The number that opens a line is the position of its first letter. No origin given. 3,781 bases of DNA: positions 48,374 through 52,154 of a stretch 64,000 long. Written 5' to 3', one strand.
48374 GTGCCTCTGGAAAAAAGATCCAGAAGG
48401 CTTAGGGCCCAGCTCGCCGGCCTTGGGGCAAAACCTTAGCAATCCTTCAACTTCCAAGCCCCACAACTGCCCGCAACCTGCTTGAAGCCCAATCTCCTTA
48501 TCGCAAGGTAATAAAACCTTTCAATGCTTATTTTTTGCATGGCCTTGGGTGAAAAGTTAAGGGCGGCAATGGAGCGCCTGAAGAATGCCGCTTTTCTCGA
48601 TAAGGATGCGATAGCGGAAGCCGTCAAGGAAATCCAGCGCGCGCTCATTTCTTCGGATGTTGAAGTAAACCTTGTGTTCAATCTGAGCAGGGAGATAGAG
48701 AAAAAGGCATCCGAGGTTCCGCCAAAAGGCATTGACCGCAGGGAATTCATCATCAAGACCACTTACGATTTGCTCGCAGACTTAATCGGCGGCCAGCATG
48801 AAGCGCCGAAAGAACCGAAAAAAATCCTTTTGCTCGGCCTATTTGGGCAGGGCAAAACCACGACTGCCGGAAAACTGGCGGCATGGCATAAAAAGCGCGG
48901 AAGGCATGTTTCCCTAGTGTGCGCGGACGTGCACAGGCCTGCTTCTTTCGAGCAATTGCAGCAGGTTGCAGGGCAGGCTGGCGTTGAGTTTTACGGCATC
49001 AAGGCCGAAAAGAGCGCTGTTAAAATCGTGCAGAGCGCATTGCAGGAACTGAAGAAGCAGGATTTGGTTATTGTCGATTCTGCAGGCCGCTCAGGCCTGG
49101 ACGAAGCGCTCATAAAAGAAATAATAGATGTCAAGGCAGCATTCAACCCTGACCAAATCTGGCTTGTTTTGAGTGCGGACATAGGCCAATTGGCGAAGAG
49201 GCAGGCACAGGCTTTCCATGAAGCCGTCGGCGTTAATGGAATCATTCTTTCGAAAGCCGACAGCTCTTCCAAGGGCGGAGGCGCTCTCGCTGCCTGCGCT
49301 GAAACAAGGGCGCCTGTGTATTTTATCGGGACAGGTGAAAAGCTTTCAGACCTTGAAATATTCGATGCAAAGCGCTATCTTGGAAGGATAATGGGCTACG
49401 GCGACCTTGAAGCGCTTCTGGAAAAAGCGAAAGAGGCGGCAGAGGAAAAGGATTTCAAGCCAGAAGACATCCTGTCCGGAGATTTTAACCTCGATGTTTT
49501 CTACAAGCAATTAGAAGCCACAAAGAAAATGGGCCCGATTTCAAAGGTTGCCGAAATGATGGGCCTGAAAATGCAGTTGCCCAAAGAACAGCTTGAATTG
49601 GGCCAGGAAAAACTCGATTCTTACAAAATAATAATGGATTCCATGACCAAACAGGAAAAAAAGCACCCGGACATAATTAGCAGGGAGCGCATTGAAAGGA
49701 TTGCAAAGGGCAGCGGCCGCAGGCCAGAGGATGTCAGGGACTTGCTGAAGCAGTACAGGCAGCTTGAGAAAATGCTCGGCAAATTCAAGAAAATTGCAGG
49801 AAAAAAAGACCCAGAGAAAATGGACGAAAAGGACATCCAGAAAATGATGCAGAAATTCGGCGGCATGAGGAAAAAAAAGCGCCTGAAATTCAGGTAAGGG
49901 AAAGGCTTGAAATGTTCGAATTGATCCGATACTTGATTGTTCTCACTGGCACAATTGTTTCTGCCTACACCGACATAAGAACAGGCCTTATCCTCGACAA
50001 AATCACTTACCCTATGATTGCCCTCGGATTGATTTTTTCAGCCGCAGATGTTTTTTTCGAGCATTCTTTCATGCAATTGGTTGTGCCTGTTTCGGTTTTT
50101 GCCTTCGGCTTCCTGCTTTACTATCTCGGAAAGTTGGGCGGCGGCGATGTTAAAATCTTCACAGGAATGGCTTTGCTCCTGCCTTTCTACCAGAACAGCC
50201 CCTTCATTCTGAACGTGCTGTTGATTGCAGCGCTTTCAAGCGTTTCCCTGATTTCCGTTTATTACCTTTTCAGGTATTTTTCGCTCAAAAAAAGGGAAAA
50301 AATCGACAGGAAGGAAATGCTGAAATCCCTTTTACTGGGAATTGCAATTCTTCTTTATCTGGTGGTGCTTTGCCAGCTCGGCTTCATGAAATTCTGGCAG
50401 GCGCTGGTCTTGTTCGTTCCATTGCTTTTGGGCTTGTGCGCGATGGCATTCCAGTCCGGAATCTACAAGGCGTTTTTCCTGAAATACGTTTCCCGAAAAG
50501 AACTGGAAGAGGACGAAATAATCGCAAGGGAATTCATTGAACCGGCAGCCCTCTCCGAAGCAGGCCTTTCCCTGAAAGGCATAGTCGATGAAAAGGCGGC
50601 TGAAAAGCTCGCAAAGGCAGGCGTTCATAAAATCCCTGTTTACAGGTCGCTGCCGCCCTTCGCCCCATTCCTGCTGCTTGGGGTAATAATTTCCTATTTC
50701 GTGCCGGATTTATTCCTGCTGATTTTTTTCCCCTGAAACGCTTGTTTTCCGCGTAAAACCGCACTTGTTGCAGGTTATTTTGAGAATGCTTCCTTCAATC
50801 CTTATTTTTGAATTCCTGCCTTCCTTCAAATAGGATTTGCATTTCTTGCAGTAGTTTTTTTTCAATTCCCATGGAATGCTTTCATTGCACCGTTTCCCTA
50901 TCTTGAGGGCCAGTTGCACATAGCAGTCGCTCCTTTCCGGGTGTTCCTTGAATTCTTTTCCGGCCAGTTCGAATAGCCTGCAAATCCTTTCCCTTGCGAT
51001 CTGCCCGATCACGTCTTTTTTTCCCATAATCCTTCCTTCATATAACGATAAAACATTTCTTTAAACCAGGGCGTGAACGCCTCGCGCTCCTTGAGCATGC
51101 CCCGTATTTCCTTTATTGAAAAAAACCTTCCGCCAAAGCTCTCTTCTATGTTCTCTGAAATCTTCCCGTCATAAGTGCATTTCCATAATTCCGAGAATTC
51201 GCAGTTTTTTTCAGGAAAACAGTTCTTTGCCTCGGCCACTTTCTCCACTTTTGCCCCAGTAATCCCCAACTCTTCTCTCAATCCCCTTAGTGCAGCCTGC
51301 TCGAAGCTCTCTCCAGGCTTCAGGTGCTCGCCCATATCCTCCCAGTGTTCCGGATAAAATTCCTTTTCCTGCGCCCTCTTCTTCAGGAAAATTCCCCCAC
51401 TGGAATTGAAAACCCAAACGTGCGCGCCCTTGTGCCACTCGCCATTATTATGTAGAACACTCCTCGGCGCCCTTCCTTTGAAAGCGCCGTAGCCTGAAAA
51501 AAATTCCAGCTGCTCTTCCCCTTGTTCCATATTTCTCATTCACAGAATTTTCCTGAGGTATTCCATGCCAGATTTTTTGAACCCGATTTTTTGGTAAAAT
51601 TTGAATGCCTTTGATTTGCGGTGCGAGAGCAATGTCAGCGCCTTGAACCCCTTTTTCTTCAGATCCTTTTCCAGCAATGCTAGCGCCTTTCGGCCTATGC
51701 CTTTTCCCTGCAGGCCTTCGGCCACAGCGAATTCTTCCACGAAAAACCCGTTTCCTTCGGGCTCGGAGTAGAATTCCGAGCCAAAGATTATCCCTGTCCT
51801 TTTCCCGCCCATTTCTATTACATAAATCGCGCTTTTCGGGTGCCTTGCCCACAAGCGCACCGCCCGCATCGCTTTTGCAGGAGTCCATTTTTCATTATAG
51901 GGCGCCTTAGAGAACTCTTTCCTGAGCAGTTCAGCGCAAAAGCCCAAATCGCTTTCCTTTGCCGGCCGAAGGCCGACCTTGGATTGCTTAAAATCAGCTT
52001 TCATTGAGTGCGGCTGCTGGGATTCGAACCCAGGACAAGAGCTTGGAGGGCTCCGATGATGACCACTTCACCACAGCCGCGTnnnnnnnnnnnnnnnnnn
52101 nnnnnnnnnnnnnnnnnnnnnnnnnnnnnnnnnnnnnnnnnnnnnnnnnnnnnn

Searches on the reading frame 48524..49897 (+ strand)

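Call 98: search_protein_families(library=pfam, proteins=[window:48524-49897:+], max_evalue=0.001)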
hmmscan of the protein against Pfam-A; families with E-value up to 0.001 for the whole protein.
window:48524-49897:+ (457 aa): 5 families
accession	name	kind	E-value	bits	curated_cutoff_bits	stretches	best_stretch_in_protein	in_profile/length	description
PF00448.28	SRP54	-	4.6e-62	209.6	22.7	1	99-290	2-195/196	SRP54-type protein, GTPase domain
PF02978.25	SRP_SPB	-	7.1e-28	97.3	27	1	321-418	2-91/91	Signal peptide binding domain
PF02881.24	SRP54_N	-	3.9e-10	40.2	22.4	1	8-79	1-70/75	SRP54-type protein, helical bundle domain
PF13401.12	AAA_22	-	2.7e-06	28.2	27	1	101-218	8-122/130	AAA domain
PF01656.29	CbiA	-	0.00019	21.8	25.4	1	108-252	9-90/125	CobQ/CobB/MinD/ParA nucleotide binding domain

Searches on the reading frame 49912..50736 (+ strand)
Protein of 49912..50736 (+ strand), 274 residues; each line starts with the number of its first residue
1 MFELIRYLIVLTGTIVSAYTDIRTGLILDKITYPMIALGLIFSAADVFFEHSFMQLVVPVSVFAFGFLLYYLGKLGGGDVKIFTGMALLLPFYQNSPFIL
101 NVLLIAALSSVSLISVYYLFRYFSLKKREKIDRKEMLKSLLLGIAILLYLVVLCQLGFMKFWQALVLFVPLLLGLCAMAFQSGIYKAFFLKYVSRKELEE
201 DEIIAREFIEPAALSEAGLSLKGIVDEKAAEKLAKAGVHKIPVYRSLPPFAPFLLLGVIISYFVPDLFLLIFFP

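Call 98: search_protein_families(library=pfam, proteins=[window:49912-50736:+], max_evalue=0.001)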
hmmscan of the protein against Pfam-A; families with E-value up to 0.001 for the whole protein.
window:49912-50736:+ (274 aa): 1 family
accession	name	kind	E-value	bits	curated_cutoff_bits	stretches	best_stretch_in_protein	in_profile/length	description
PF01478.23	Peptidase_A24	-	4.2e-15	56.5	26.5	1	9-108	2-101/104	Type IV leader peptidase family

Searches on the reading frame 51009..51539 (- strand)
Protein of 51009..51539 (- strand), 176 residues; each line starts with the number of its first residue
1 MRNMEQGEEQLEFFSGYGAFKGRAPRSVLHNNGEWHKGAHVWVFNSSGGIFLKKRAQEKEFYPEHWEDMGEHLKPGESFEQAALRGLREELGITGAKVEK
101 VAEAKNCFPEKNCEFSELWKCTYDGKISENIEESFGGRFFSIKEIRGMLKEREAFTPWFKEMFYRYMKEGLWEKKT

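Call 98: search_protein_families(library=pfam, proteins=[window:51009-51539:-], max_evalue=0.001)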
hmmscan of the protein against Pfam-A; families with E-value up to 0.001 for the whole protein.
window:51009-51539:- (176 aa): 1 family
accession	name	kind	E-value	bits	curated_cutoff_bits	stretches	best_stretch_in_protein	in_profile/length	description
PF00293.34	NUDIX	-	9.6e-14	52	21.1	1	36-158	3-133/134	NUDIX domain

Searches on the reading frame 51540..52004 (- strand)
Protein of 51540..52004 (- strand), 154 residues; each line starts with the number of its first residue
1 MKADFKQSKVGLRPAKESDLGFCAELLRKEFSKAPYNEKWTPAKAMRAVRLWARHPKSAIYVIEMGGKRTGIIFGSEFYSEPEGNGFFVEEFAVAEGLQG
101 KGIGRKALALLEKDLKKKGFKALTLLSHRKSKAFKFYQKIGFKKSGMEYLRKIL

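Call 98: search_protein_families(library=pfam, proteins=[window:51540-52004:-], max_evalue=0.001)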
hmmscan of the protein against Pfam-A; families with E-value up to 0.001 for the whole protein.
window:51540-52004:- (154 aa): 4 families
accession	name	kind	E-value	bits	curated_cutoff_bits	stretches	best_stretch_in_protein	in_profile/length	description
PF00583.31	Acetyltransf_1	-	3.8e-13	50.2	20.7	1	39-142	14-116/116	Acetyltransferase (GNAT) family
PF13508.13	Acetyltransf_7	-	7.4e-11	42.7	27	1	57-144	2-84/84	Acetyltransferase (GNAT) domain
PF13673.13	Acetyltransf_10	-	1.2e-08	35.4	23.6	1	59-149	32-114/128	Acetyltransferase (GNAT) domain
PF08445.16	FR47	-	0.00019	21.8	22.1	1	94-145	29-80/86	FR47-like protein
